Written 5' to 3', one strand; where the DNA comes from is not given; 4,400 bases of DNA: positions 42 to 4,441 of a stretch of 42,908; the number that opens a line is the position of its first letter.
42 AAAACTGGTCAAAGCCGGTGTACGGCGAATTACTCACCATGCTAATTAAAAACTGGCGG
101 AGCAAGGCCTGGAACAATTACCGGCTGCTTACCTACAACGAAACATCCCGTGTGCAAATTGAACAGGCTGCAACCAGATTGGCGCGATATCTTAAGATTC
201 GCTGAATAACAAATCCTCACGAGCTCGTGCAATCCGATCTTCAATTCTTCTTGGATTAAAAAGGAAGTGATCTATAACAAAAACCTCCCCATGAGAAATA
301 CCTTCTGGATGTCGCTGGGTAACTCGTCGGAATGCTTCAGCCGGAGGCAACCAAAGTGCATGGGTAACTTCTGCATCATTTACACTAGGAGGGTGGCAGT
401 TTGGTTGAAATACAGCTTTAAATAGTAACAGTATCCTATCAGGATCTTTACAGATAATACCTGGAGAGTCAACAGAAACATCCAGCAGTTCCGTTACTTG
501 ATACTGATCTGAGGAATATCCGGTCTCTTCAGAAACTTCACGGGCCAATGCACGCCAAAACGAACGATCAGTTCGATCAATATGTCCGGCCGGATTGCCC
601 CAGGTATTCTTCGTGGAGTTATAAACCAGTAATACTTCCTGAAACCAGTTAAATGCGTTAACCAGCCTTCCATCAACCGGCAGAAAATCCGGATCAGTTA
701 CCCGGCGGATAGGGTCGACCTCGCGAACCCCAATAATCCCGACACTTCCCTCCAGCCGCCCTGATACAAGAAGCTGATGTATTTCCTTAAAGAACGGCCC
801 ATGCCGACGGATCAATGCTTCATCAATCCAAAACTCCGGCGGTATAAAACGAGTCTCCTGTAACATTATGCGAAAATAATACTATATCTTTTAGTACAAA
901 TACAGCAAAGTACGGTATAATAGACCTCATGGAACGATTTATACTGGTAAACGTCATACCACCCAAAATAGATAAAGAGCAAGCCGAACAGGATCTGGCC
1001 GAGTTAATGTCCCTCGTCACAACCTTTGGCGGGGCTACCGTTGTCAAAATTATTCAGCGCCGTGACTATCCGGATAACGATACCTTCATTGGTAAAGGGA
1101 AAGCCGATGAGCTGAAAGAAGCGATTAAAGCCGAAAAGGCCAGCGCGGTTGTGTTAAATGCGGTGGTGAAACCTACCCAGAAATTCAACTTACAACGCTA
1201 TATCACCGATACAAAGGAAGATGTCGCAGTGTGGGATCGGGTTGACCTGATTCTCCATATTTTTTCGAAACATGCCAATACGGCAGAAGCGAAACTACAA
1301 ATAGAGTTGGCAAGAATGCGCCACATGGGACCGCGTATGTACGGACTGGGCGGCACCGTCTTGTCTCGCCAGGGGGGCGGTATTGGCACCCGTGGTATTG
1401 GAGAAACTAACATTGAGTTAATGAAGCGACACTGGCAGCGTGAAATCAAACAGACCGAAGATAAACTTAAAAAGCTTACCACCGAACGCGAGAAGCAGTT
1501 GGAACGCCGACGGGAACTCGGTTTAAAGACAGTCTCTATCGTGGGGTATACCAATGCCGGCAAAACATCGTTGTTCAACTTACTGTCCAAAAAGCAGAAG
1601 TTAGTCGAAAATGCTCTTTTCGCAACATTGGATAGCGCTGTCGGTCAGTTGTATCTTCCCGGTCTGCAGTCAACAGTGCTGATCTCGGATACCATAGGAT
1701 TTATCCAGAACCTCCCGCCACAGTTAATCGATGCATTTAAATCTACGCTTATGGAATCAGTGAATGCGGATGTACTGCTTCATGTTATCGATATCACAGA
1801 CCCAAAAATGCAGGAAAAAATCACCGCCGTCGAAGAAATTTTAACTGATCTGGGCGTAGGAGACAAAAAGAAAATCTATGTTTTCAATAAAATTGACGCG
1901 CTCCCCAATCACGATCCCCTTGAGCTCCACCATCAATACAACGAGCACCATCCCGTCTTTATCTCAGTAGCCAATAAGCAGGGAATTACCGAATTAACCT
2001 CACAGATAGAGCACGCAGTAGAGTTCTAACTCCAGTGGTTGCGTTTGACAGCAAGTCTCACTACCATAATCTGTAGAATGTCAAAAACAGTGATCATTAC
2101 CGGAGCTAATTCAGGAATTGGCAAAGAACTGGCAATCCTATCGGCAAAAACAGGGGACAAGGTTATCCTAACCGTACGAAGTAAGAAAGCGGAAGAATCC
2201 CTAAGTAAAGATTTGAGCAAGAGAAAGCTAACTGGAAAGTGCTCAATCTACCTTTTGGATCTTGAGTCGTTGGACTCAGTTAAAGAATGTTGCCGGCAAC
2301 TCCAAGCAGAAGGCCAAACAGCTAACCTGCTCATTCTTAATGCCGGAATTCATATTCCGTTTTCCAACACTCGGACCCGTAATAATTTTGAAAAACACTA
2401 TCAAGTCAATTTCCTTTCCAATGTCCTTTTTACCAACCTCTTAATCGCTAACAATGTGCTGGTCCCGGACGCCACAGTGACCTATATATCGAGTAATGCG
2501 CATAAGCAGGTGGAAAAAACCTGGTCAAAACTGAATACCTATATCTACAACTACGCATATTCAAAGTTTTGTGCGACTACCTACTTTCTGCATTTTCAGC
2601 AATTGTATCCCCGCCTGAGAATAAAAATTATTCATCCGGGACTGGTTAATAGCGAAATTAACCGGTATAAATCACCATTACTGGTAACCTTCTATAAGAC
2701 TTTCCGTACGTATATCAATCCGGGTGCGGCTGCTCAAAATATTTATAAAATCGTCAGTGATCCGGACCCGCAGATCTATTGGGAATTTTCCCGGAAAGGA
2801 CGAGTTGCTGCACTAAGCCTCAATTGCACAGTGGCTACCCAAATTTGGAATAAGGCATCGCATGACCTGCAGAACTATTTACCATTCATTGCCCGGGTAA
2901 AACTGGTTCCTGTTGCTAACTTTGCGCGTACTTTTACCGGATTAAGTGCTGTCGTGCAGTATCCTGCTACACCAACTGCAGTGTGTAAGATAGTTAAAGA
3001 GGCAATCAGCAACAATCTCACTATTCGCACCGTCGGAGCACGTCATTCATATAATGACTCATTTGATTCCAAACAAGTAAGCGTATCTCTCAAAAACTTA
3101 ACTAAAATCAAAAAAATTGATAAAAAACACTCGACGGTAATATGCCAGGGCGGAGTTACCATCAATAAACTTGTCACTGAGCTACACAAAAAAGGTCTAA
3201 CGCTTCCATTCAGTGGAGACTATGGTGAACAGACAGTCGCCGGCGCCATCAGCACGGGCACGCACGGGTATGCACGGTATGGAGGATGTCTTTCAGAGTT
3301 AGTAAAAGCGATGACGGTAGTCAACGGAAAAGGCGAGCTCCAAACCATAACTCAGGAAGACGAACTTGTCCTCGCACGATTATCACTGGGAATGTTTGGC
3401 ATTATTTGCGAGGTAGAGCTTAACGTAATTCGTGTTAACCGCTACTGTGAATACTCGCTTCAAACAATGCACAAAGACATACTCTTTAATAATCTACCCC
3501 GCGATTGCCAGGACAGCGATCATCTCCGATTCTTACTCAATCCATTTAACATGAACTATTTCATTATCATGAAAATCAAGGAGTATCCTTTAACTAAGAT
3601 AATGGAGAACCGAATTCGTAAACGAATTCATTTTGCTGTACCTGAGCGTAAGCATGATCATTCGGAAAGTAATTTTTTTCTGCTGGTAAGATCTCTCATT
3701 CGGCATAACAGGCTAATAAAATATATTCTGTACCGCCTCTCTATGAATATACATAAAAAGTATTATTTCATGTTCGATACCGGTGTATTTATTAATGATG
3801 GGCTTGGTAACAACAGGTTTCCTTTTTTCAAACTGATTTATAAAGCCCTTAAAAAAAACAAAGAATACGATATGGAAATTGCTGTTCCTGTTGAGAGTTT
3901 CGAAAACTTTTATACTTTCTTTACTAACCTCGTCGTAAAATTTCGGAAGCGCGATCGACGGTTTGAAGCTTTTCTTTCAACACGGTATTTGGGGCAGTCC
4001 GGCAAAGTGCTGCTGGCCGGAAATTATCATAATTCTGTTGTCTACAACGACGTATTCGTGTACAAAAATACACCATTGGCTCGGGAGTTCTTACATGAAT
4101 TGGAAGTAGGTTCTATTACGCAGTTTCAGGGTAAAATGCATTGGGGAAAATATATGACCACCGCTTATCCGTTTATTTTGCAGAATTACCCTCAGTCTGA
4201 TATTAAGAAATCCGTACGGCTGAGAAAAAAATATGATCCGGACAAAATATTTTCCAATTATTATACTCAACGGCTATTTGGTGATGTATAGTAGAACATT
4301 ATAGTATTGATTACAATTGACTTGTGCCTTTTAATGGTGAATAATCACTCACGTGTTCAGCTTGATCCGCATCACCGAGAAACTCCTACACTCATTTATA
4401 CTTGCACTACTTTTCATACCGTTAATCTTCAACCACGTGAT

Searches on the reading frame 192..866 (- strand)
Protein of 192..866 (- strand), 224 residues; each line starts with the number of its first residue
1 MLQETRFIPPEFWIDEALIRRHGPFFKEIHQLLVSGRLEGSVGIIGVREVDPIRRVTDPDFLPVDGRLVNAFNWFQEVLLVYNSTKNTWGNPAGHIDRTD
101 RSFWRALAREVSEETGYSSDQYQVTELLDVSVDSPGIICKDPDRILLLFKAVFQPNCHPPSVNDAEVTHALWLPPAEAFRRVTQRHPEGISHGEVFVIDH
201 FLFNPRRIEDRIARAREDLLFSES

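Call 89: search_protein_families(library=pfam, proteins=[window:192-866:-], max_evalue=0.0001)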
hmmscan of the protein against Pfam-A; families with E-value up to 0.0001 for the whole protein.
window:192-866:- (224 aa): 1 family
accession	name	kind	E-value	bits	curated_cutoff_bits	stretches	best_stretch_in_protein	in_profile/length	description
PF00293.34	NUDIX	-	2.3e-12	47.5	21.1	1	76-186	15-127/134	NUDIX domain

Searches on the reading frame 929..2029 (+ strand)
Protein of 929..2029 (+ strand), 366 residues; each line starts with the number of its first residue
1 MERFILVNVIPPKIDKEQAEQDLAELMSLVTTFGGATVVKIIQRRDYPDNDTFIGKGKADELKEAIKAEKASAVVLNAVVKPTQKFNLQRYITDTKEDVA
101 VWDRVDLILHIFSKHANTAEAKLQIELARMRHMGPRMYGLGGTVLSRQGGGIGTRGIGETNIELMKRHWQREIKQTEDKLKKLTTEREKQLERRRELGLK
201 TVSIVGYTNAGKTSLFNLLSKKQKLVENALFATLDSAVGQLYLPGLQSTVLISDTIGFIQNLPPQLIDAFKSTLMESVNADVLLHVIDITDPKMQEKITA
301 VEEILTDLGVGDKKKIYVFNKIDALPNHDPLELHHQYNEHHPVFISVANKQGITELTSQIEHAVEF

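Call 89: search_protein_families(library=pfam, proteins=[window:929-2029:+], max_evalue=0.0001)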
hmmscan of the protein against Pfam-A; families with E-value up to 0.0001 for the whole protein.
window:929-2029:+ (366 aa): 5 families
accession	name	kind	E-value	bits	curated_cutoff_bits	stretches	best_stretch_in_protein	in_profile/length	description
PF13167.11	GTP-bdg_N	-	6.3e-22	78.4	25.4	1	21-112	2-88/89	GTP-binding GTPase N-terminal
PF16360.10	GTP-bdg_M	-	2.6e-21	76.4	29.5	1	115-194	1-79/79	GTP-binding GTPase Middle Region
PF01926.29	MMR_HSR1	-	1.6e-17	64.1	21.9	1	201-321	1-113/113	50S ribosome-binding GTPase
PF03193.22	RsgA_GTPase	-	4.4e-06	27.1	30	0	278-363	21-107/174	RsgA GTPase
PF02421.24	FeoB_N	-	6.7e-06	26.1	27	1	201-327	2-120/156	Ferrous iron transport protein B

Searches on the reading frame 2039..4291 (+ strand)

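Call 89: search_protein_families(library=pfam, proteins=[window:2039-4291:+], max_evalue=0.0001)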
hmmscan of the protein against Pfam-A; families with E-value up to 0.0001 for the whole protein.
window:2039-4291:+ (750 aa): 4 families
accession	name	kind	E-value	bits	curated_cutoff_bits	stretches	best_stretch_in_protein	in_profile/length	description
PF01565.28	FAD_binding_4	-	5.3e-26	91.4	26.4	1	304-437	2-138/139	FAD binding domain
PF00106.31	adh_short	-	6.3e-20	71.9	26.6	1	16-210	1-189/195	short chain dehydrogenase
PF13561.12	adh_short_C2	-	1.1e-09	38.6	27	1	22-204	1-177/236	Enoyl-(Acyl carrier protein) reductase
PF04030.19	ALO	-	5.7e-09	36.5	23.1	1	607-745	123-257/258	D-arabinono-1,4-lactone oxidase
